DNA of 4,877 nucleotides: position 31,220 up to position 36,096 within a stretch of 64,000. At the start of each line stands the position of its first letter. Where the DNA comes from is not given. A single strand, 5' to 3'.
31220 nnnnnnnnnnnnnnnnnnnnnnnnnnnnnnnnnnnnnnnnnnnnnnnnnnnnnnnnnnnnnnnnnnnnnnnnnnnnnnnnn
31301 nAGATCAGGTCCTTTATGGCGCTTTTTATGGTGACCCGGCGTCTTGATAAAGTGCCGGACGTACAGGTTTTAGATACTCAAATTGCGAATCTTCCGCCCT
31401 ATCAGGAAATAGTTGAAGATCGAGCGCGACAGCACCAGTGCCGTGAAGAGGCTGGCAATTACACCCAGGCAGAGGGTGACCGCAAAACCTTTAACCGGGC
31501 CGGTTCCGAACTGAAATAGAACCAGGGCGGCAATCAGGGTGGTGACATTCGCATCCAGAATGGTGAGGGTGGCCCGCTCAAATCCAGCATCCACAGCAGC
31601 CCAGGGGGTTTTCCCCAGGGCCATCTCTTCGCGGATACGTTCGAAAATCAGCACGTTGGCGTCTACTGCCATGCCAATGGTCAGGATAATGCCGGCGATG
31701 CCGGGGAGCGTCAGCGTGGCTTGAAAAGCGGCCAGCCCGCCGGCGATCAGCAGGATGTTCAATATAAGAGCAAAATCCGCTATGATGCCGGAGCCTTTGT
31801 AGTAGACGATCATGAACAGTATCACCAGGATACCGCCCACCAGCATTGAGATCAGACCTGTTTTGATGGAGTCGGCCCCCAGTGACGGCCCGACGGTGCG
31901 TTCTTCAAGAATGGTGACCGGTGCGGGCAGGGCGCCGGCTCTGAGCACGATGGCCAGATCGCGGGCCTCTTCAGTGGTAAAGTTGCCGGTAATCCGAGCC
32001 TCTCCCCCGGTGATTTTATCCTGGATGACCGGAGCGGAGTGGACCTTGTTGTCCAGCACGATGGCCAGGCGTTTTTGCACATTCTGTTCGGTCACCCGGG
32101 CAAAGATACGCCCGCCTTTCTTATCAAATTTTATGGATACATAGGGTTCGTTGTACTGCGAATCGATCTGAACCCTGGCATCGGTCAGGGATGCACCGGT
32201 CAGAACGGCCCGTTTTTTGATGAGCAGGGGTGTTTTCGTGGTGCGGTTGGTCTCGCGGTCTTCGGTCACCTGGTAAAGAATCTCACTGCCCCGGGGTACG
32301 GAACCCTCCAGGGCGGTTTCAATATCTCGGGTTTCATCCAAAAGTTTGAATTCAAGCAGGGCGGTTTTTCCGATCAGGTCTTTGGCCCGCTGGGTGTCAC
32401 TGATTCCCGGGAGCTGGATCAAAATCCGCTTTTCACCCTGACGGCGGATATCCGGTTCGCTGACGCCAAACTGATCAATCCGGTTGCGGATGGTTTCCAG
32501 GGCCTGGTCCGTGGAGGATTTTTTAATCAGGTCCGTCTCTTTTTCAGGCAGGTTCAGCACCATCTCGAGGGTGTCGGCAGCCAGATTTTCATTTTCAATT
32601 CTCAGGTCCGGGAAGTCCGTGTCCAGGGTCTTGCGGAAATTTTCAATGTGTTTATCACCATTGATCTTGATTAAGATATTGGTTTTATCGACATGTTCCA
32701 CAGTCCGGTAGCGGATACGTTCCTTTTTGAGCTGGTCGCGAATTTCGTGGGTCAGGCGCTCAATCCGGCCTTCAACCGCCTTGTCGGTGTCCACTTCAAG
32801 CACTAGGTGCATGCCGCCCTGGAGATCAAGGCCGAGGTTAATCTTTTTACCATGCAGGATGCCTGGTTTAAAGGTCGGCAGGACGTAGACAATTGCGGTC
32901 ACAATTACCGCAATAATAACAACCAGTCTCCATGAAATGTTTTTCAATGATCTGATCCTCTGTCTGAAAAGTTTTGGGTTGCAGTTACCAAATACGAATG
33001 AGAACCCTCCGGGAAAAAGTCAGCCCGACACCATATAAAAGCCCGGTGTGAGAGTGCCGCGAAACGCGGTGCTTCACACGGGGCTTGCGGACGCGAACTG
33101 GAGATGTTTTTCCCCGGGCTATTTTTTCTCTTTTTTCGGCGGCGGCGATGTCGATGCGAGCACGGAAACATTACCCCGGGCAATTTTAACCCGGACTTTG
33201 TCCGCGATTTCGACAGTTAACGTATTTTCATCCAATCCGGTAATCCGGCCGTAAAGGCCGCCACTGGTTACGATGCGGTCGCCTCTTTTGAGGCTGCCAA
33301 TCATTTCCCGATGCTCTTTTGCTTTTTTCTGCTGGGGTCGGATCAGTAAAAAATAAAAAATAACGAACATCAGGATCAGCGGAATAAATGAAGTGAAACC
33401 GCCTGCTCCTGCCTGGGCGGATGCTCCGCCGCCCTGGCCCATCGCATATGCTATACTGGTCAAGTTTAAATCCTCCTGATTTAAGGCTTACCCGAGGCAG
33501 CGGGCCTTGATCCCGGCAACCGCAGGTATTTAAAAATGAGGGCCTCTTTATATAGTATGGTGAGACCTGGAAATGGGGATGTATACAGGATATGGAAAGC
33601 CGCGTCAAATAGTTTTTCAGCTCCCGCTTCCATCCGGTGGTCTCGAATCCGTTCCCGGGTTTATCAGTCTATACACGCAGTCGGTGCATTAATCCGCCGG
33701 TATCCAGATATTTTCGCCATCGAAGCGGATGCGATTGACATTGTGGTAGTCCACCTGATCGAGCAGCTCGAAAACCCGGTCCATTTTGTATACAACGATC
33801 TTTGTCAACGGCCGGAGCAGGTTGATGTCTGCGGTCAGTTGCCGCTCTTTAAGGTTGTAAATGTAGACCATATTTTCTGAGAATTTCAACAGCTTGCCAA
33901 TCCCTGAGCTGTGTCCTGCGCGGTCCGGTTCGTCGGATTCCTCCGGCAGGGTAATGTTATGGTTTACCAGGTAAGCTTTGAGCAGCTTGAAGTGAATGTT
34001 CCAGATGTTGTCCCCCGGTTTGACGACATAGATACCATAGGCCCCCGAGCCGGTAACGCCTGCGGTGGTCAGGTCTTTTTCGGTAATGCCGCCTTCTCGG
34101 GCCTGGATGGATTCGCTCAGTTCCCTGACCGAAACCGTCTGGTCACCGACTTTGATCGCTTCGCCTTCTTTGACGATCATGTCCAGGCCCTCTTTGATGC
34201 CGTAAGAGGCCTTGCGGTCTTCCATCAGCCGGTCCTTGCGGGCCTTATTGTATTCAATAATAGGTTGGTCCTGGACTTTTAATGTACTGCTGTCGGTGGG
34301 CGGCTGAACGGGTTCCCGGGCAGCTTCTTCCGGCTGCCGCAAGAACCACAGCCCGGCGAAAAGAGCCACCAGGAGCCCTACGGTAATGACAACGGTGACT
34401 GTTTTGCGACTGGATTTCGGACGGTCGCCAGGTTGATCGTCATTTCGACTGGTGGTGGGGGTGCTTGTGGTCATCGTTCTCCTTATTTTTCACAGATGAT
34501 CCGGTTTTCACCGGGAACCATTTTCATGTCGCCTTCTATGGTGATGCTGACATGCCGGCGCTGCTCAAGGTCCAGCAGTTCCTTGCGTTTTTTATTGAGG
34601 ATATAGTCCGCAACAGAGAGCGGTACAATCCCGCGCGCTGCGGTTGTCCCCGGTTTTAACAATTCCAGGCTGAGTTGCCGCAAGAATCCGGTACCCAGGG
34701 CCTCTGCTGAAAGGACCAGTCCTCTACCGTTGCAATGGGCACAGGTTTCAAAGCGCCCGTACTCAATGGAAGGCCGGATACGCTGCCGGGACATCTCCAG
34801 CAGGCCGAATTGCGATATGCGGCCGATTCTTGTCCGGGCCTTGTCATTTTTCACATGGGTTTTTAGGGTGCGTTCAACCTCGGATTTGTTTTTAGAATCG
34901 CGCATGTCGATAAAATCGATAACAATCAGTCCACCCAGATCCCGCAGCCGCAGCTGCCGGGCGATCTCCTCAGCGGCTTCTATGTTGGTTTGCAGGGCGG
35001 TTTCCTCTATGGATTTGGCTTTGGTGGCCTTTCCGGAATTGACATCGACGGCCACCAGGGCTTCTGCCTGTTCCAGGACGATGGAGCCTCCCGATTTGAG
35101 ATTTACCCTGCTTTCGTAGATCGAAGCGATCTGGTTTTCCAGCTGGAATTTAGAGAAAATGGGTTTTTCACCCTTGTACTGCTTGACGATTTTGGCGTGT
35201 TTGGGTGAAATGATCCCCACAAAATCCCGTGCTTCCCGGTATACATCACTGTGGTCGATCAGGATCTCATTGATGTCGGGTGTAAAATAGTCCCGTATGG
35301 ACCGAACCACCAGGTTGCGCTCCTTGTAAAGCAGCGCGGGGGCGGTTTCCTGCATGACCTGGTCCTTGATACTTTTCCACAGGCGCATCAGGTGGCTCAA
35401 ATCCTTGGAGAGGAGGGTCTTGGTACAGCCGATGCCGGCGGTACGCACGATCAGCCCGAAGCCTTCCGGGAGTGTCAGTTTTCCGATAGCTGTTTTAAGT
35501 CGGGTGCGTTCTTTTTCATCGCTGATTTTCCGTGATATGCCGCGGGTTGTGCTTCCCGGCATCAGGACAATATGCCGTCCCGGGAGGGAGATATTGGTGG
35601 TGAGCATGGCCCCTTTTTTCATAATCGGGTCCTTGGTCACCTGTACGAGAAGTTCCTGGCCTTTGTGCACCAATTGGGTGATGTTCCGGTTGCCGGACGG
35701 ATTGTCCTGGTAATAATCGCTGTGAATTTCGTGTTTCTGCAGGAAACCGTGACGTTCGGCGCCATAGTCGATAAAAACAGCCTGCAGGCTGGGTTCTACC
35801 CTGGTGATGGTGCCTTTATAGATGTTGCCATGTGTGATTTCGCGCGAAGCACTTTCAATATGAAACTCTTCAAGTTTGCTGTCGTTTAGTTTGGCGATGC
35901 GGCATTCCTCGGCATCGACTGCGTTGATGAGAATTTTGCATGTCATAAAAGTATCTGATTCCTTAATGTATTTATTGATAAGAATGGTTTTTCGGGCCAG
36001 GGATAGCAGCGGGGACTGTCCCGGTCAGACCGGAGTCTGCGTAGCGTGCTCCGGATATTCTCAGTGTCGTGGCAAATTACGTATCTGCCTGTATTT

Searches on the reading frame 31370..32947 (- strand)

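Call 86: search_protein_families(library=pfam, proteins=[window:31370-32947:-], max_evalue=0.00001)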
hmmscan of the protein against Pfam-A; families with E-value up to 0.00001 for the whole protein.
window:31370-32947:- (525 aa): 4 families
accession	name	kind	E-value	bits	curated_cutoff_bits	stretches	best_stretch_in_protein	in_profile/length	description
PF22599.2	SecDF_P1_head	-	3.6e-44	149.7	27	1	235-342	7-114/114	SecDF, P1 head subdomain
PF21760.3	SecD_1st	-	2.1e-28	97.9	27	1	147-204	2-59/60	Protein translocase subunit SecDF, P1 domain, N-terminal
PF02355.23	SecD_SecF_C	-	3e-18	66.4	20.5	1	345-511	14-183/189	Protein export membrane protein SecD/SecF, C-terminal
PF07549.19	Sec_GG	-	4.5e-07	29.6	20.3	1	31-55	3-27/28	SecD/SecF GG Motif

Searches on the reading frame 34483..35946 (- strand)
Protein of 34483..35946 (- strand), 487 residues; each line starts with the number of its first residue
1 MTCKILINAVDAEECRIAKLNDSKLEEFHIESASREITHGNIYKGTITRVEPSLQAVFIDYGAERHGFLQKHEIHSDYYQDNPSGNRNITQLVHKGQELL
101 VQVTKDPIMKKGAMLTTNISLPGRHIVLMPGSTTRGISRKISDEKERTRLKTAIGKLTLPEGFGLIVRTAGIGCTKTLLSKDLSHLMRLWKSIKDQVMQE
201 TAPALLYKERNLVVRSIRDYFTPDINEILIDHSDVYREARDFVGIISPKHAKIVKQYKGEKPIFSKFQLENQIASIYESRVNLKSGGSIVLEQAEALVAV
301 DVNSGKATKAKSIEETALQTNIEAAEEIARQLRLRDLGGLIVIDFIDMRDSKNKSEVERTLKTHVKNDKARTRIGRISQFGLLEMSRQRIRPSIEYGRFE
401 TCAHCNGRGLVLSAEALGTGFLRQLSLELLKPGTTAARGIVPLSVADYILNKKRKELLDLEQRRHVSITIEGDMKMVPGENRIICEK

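Call 86: search_protein_families(library=pfam, proteins=[window:34483-35946:-], max_evalue=0.00001)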
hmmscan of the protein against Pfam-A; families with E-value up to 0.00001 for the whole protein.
window:34483-35946:- (487 aa): 3 families
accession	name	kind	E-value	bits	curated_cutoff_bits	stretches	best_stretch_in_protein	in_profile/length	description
PF10150.14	RNase_E_G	-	8.4e-103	343.9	25.5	1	120-389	1-269/270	Ribonuclease E/G family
PF20833.2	RNase_E_G_Thio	-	6.9e-19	68.2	26.8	1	401-483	1-83/86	RNase E/G, Thioredoxin-like domain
PF00575.29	S1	-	1.5e-08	35.3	22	1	38-105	3-61/74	S1 RNA binding domain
